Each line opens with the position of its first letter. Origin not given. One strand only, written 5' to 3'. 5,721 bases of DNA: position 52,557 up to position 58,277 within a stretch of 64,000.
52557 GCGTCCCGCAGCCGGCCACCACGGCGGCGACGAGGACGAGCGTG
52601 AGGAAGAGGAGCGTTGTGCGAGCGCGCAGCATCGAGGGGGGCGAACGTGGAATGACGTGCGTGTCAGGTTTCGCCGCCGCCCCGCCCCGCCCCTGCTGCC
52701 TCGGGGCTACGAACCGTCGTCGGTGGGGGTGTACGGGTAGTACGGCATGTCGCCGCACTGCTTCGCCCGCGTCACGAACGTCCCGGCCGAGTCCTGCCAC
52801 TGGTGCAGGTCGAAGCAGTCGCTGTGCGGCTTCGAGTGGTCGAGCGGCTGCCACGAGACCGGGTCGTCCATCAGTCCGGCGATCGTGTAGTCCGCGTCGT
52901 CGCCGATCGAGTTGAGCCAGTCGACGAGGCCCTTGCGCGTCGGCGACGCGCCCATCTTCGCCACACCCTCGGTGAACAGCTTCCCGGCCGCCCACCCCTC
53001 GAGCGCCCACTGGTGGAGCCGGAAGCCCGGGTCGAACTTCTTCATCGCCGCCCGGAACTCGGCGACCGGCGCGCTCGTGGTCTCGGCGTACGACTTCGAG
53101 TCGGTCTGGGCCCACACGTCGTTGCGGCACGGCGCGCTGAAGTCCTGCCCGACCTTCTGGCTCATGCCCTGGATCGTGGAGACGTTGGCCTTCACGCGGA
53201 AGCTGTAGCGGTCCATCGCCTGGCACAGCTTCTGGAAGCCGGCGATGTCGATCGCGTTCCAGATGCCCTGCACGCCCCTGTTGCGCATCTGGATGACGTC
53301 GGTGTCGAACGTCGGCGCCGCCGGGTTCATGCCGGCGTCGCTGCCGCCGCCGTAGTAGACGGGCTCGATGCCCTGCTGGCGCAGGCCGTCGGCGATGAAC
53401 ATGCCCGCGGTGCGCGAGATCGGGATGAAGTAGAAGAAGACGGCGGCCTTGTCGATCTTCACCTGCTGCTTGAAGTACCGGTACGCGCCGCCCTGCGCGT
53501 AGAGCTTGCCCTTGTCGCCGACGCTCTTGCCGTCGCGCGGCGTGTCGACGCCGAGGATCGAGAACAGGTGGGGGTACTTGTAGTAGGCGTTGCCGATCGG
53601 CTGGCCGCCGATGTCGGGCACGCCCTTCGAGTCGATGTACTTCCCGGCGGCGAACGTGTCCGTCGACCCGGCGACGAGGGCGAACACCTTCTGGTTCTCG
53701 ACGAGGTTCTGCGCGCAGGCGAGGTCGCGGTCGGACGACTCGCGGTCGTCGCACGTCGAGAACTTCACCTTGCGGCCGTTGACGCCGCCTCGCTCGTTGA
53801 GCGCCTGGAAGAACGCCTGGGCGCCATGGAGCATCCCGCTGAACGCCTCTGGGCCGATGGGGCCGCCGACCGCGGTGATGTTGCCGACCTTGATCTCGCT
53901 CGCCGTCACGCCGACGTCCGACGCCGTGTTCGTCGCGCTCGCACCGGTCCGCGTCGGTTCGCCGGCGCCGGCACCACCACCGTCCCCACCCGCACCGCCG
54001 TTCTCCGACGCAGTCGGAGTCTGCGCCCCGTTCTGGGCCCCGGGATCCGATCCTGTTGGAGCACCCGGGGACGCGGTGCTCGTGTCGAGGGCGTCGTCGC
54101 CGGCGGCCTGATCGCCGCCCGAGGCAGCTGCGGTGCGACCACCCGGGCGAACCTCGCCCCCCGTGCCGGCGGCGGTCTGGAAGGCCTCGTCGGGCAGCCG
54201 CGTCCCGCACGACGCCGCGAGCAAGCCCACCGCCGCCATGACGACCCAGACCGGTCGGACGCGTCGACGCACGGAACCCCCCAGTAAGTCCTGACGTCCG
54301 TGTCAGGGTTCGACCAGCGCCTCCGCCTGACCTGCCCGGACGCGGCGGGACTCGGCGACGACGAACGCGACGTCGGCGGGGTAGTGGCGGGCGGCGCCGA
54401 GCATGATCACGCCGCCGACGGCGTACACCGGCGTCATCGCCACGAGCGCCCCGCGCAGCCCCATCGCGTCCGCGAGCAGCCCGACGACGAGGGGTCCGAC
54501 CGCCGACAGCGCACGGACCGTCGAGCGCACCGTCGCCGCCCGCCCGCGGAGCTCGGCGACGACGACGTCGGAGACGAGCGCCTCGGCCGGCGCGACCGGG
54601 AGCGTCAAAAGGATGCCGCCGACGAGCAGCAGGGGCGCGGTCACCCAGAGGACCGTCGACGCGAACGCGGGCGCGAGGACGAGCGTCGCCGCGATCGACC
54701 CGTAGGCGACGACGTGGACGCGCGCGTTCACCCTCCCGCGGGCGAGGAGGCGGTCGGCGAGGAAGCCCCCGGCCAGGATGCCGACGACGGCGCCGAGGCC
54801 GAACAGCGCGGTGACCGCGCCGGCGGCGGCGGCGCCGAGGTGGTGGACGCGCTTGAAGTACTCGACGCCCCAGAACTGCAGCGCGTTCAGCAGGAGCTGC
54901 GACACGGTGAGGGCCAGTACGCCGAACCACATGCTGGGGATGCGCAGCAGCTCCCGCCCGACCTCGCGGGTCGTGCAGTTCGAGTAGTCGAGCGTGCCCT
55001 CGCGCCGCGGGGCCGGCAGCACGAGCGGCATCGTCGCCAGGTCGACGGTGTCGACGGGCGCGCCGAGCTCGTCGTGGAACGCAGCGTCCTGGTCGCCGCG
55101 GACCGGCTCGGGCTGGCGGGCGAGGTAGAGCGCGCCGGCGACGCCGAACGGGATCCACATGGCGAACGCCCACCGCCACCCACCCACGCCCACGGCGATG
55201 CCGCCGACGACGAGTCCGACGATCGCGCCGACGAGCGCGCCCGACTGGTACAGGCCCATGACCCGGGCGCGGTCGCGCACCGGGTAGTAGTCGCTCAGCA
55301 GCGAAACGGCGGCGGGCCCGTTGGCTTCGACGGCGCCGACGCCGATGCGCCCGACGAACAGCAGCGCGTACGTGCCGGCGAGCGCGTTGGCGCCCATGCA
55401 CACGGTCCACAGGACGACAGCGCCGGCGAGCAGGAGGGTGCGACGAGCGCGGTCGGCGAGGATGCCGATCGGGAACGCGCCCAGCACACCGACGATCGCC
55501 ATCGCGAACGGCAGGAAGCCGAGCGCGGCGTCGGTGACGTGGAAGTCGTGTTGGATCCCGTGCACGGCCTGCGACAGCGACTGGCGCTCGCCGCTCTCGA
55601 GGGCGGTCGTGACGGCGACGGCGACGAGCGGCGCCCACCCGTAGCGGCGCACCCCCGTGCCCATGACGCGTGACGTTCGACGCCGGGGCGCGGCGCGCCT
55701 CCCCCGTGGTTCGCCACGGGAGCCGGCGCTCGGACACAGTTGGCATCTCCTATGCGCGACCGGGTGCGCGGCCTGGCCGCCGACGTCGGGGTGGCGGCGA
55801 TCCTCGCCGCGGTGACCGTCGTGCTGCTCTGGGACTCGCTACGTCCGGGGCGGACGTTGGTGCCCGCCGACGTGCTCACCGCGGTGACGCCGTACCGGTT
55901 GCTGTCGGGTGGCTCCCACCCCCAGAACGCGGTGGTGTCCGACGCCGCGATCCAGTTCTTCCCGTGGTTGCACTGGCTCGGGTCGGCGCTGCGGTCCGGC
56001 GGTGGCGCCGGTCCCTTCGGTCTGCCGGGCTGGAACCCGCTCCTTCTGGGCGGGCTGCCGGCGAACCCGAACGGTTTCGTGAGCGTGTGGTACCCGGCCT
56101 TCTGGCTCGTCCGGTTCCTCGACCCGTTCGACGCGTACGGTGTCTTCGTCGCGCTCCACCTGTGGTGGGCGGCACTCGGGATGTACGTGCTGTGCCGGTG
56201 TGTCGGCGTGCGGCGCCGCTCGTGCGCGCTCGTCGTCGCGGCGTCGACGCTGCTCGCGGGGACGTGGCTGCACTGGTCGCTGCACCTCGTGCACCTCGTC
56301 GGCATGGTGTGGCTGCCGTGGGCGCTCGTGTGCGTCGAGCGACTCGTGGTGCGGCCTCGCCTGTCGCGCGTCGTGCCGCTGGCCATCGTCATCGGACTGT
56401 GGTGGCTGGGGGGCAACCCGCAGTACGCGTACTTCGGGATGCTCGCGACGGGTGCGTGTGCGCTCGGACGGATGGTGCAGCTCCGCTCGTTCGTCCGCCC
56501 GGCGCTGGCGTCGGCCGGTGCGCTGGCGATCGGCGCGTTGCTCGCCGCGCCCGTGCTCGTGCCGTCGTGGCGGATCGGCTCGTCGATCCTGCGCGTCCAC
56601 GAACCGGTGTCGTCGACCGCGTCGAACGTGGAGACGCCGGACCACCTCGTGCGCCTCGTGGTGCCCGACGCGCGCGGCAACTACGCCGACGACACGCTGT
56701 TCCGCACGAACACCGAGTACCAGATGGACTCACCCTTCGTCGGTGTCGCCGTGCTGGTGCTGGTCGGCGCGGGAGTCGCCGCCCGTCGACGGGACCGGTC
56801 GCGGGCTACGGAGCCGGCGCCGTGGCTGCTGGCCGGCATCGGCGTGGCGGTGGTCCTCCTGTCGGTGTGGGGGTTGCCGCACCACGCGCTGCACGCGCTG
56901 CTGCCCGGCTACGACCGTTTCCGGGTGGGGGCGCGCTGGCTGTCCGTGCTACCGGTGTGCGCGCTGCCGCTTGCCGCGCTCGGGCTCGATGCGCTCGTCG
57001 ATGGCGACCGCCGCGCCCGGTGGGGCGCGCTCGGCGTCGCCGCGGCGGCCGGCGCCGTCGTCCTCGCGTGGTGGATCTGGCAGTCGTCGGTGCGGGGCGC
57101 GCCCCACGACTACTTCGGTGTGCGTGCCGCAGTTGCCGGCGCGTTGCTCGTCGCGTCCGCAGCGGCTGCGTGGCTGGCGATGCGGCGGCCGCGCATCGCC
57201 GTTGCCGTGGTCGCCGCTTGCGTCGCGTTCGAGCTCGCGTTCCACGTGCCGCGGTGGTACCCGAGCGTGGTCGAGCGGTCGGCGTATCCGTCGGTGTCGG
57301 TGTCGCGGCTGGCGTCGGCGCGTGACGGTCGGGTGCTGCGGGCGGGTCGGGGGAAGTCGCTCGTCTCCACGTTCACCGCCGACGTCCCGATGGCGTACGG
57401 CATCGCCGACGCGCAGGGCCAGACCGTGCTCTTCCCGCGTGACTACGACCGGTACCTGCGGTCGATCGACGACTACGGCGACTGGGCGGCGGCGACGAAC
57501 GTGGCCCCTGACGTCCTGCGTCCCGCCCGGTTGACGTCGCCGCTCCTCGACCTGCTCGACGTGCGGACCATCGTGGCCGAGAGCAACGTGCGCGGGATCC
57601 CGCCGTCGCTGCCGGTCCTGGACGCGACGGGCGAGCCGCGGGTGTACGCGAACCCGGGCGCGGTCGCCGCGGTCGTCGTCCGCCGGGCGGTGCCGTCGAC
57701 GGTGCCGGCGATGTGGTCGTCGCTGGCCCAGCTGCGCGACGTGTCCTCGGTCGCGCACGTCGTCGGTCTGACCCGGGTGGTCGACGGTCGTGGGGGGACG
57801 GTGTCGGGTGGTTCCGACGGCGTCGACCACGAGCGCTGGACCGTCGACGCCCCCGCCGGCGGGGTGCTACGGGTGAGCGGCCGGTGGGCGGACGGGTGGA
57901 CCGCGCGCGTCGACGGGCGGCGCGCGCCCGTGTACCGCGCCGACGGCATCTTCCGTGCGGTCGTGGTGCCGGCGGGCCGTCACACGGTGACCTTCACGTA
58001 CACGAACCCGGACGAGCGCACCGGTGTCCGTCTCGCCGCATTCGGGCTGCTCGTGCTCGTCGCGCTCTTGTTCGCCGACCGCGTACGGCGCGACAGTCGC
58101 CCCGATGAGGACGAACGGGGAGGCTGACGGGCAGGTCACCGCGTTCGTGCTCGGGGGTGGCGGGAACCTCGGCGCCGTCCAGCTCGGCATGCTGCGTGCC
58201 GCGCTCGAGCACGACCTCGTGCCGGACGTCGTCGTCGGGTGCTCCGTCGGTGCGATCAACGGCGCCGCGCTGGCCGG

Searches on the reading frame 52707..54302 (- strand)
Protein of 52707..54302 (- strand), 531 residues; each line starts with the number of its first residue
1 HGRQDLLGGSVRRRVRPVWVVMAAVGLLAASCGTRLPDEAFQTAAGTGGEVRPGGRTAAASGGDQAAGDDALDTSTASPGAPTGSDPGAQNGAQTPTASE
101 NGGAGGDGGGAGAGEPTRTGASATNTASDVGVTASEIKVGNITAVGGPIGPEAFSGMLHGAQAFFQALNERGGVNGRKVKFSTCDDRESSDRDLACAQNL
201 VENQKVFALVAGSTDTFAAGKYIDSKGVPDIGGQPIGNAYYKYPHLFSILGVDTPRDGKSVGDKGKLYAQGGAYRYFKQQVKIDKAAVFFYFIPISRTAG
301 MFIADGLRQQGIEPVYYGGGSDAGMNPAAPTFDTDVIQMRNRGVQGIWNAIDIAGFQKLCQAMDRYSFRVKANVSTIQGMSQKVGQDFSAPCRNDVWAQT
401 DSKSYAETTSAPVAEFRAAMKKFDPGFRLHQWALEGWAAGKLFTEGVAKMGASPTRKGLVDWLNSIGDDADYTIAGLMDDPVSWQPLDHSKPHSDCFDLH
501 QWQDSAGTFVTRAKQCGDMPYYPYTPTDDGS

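Call 12: search_protein_families(library=pfam, proteins=[window:52707-54302:-])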
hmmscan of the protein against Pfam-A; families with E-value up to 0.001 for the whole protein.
window:52707-54302:- (531 aa): 1 family
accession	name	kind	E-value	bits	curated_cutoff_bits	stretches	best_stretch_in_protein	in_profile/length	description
PF13458.12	Peripla_BP_6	-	8.7e-33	114.8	31.7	1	136-469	1-314/343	Periplasmic binding protein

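Call 28: find_encoding_contigs(protein=window:52707-54272:-, flank=10000, max_places=1)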
Protein window:52707-54272:- (521 aa): no gene with exactly this product is on record in the collection.

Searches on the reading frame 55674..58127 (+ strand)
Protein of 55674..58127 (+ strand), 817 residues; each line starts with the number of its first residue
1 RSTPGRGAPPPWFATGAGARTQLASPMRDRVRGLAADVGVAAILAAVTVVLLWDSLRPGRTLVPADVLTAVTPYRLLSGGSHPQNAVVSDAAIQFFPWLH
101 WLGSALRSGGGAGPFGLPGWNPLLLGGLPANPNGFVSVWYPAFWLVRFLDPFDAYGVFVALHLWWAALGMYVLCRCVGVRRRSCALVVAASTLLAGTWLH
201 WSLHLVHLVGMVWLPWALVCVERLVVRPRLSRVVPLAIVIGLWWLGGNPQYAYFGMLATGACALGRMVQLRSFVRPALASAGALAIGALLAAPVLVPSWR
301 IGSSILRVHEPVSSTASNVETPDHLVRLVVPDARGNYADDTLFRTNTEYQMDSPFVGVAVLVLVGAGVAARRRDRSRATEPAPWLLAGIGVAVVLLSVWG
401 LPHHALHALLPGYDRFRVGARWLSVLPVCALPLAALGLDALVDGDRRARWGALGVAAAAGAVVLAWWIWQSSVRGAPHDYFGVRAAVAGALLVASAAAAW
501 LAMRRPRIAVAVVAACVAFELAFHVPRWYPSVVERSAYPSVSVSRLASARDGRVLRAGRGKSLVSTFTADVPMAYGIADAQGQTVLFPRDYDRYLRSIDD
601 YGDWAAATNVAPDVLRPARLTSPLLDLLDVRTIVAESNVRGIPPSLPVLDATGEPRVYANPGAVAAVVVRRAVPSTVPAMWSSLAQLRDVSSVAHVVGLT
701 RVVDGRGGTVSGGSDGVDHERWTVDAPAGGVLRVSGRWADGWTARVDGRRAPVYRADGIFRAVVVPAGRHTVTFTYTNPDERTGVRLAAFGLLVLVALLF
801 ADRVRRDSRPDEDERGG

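Call 14: search_protein_families(library=pfam, proteins=[window:55674-58127:+], max_evalue=0.01)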
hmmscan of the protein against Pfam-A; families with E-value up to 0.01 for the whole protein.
window:55674-58127:+ (817 aa): 2 families
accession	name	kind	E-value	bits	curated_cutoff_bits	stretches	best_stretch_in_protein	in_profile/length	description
PF09586.16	YfhO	-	1e-05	24.6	28.5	1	739-784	786-831/835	Bacterial membrane protein YfhO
PF19510.5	DUF6044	-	0.0055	15.6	27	1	125-277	68-213/564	Protein of unknown function (DUF6044)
